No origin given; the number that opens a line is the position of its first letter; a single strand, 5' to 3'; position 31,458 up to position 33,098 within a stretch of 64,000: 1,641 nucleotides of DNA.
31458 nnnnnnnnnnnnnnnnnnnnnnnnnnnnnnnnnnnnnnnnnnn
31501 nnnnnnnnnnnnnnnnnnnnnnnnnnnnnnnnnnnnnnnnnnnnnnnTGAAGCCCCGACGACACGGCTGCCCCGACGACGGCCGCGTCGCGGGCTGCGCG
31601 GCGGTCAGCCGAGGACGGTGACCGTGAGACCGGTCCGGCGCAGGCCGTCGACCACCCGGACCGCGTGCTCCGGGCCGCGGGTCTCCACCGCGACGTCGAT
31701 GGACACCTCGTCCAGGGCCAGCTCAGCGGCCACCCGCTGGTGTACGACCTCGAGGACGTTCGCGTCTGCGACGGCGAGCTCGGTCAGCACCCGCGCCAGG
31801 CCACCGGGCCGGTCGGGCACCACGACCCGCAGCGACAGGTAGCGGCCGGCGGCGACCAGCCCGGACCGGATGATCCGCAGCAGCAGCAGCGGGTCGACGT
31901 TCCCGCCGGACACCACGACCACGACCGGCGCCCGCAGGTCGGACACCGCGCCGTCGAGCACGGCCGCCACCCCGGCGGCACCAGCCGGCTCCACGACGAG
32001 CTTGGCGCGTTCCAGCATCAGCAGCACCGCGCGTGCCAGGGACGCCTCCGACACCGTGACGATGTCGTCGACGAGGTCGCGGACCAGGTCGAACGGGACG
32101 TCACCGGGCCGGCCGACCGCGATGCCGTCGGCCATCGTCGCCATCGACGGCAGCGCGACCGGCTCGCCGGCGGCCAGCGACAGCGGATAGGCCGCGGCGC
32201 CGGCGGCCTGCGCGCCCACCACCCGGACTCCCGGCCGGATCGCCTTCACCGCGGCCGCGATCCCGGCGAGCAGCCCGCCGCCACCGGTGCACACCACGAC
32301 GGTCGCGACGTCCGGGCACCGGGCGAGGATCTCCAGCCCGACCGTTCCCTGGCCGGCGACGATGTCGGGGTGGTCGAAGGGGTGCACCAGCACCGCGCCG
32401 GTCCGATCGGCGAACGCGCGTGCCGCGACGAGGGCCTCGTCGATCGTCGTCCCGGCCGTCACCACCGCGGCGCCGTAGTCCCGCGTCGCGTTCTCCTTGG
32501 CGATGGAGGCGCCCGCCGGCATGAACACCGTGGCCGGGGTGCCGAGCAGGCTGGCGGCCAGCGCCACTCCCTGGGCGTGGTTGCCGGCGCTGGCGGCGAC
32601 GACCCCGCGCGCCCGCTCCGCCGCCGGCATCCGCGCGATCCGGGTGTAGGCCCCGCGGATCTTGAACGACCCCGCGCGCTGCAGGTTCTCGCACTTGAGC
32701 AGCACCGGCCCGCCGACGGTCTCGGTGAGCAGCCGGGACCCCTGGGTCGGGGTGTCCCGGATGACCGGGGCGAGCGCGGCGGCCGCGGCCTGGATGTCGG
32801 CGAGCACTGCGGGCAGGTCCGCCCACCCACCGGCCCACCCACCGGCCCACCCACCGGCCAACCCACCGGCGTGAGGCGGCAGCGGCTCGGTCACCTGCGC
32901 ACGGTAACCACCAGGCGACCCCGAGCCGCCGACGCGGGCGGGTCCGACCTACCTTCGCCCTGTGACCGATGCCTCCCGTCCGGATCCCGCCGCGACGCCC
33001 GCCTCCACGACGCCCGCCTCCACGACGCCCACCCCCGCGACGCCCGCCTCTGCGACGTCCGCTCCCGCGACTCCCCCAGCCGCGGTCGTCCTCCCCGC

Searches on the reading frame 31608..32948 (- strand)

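Call 76: search_protein_families(library=pfam, proteins=[window:31608-32948:-], max_evalue=0.0001)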
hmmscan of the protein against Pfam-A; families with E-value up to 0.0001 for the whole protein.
window:31608-32948:- (447 aa): 2 families
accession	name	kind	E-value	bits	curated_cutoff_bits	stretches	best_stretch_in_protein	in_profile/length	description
PF00291.31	PALP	-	2.7e-78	263.7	35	1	61-348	3-295/295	Pyridoxal-phosphate dependent enzyme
PF01842.31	ACT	-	8e-06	26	27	1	372-432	2-60/66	ACT domain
